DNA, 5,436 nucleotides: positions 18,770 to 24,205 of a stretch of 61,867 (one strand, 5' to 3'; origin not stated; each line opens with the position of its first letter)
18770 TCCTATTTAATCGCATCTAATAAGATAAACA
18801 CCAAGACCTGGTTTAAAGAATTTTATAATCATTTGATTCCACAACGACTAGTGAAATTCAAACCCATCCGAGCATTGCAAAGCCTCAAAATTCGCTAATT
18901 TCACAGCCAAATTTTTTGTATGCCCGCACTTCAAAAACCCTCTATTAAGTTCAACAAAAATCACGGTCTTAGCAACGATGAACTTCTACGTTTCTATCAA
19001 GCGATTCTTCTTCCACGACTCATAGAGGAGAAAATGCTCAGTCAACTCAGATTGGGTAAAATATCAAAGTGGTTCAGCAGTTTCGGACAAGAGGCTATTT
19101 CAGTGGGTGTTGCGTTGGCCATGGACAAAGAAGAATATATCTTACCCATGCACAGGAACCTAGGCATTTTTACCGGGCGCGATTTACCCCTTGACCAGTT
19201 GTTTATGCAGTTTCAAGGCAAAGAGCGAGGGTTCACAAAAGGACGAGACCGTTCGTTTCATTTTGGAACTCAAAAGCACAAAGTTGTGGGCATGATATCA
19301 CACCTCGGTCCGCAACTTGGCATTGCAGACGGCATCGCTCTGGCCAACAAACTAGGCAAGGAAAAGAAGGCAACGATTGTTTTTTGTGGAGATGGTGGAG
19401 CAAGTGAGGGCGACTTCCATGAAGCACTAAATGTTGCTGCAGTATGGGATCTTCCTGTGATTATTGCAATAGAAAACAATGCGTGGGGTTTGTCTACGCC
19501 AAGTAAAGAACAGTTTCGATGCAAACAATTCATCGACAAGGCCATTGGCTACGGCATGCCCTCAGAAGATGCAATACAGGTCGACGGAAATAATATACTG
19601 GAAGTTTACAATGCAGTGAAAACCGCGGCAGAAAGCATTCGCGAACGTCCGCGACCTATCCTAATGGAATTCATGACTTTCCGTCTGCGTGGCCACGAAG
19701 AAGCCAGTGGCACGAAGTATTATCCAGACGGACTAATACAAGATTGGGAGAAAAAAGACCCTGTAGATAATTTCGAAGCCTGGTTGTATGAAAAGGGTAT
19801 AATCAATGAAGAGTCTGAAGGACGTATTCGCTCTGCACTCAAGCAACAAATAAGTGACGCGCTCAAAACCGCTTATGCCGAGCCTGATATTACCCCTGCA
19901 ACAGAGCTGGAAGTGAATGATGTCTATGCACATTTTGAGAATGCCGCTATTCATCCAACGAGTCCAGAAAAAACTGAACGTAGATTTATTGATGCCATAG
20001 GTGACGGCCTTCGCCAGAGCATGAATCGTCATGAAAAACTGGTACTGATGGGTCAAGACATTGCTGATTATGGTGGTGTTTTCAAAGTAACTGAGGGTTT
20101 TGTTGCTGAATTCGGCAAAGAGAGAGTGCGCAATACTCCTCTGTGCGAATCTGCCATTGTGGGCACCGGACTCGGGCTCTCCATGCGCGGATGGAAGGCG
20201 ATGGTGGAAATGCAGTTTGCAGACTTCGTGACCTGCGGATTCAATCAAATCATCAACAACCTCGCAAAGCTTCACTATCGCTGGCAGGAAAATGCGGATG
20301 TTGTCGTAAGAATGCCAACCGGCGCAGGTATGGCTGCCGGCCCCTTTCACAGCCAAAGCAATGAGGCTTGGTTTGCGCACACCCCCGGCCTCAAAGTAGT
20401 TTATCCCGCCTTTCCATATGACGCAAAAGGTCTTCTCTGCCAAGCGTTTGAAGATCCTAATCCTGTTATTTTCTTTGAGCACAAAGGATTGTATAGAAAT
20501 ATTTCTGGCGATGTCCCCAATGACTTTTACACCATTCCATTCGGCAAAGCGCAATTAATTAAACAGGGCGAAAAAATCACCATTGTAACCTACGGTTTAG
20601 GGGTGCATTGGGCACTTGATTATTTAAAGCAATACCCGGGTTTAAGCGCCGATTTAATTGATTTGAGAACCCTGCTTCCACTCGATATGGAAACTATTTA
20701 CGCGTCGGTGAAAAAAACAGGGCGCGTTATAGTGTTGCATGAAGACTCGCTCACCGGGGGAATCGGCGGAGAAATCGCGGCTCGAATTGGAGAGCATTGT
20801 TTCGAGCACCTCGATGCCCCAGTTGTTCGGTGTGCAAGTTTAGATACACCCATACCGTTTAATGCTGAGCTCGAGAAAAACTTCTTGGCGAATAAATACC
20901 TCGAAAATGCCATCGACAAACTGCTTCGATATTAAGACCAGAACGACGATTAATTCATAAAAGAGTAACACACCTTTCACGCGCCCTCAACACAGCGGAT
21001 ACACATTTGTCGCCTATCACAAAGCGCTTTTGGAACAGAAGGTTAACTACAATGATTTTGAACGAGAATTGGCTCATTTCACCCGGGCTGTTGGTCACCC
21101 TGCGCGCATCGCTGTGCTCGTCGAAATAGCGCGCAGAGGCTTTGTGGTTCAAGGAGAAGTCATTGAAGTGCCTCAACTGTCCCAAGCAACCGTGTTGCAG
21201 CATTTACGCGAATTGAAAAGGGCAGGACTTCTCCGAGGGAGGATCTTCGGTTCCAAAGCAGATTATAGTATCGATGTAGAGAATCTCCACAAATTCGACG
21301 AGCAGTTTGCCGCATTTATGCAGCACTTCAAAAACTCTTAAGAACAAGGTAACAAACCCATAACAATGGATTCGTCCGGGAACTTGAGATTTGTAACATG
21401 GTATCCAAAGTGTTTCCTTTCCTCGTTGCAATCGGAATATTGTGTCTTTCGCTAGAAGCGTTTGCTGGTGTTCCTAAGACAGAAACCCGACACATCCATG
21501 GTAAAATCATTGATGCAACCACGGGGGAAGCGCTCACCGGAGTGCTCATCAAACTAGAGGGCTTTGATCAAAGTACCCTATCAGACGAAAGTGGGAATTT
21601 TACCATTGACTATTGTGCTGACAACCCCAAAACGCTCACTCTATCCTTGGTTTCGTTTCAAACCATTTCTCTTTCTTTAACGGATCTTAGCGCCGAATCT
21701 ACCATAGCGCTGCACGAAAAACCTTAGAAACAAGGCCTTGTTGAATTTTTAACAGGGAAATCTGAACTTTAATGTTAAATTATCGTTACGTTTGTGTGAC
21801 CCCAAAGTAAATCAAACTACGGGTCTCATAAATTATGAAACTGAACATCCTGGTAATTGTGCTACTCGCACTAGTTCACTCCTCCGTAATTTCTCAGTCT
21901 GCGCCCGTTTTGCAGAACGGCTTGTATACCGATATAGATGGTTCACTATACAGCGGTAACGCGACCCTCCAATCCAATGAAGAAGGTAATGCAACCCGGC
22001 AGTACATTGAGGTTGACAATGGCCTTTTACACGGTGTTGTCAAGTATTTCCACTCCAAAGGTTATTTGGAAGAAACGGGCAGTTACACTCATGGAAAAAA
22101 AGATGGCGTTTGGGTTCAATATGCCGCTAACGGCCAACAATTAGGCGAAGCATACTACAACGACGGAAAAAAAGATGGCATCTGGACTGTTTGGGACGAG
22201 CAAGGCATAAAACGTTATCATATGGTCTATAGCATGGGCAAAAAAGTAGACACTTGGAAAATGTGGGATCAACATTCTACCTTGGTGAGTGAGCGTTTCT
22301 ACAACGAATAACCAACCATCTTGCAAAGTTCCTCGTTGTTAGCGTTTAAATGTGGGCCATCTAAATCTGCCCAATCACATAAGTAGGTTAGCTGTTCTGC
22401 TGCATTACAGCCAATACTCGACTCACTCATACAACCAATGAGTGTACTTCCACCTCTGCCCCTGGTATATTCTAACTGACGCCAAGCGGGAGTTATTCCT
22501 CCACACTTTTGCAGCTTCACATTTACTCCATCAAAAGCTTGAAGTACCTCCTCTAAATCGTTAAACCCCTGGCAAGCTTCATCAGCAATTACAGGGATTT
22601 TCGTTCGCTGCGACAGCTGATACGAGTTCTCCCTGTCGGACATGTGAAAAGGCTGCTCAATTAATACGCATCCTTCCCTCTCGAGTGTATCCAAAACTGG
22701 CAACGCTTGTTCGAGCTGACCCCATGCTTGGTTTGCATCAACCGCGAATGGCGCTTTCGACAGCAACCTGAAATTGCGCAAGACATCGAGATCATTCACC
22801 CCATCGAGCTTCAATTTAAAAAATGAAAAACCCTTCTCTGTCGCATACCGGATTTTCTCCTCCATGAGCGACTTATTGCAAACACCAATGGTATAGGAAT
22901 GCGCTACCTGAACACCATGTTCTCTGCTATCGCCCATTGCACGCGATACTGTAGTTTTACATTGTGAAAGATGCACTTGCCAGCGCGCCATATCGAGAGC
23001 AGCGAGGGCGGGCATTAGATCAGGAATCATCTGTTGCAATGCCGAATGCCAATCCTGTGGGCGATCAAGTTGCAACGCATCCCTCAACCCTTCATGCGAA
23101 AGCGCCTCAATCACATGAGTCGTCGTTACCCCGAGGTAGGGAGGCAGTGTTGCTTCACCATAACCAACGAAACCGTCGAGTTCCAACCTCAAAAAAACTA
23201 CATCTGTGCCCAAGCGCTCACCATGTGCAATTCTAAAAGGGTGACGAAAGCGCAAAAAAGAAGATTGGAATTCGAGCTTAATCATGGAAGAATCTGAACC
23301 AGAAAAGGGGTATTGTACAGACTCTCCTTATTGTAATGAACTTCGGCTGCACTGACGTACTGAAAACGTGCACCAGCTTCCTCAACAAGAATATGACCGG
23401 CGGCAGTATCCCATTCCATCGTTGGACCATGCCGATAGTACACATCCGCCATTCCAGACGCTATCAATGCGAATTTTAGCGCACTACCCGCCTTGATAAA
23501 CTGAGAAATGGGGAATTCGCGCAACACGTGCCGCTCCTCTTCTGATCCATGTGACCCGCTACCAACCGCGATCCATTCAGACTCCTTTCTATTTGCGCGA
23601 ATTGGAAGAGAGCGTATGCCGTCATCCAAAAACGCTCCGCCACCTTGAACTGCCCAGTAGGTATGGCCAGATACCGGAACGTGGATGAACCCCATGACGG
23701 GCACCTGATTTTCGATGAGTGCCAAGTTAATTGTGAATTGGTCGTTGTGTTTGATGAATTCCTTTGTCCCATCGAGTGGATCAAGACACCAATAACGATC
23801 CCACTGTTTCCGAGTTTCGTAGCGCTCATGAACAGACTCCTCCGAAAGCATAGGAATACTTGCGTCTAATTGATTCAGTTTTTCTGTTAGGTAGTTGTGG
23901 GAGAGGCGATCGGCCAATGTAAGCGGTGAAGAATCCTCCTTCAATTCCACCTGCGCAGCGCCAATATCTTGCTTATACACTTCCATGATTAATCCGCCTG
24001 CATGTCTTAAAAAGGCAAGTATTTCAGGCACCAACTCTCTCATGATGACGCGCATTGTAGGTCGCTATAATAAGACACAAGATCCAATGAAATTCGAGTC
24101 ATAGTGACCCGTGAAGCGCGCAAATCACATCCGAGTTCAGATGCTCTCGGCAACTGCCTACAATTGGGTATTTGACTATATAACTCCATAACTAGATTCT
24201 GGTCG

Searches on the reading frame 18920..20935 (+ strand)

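Call 19: search_protein_families(library=pfam, proteins=[window:18920-20935:+], max_evalue=0.00001)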
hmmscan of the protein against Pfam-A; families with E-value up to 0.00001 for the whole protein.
window:18920-20935:+ (671 aa): 4 families
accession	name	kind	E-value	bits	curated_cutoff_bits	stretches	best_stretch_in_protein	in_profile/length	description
PF00676.26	E1_dh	-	1.7e-75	254.3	22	1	29-325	4-298/300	Dehydrogenase E1 component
PF02779.29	Transket_pyr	-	7.1e-36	123.9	27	1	357-526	6-173/174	Transketolase, pyrimidine binding domain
PF02780.25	Transketolase_C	-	1.7e-31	109.2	25.9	1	542-658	1-120/124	Transketolase, C-terminal domain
PF13292.11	DXP_synthase_N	-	5.3e-06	26.3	21.2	1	126-193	110-177/274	1-deoxy-D-xylulose-5-phosphate synthase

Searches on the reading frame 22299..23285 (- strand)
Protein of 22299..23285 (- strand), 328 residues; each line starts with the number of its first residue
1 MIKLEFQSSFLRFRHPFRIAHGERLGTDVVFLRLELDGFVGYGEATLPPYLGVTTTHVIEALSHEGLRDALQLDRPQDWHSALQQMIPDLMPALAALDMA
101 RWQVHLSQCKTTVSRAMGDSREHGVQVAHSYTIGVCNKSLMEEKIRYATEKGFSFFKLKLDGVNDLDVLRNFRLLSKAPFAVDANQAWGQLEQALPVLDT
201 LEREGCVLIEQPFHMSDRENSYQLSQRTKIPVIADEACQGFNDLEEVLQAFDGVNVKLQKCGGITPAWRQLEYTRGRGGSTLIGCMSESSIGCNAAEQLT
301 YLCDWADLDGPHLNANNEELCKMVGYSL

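Call 19: search_protein_families(library=pfam, proteins=[window:22299-23285:-], max_evalue=0.00001)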
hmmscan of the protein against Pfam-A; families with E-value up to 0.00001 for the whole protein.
window:22299-23285:- (328 aa): 1 family
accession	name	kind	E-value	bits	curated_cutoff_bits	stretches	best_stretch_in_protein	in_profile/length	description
PF13378.12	MR_MLE_C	-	4.7e-24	85.7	29.4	1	142-299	3-167/219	Enolase C-terminal domain-like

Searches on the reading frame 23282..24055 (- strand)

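Call 19: search_protein_families(library=pfam, proteins=[window:23282-24055:-], max_evalue=0.00001)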
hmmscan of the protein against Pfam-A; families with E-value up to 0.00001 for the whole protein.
window:23282-24055:- (257 aa): 1 family
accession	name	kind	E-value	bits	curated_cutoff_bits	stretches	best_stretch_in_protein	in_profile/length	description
PF00459.30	Inositol_P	-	3.6e-49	168.1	27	1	16-244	13-248/271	Inositol monophosphatase family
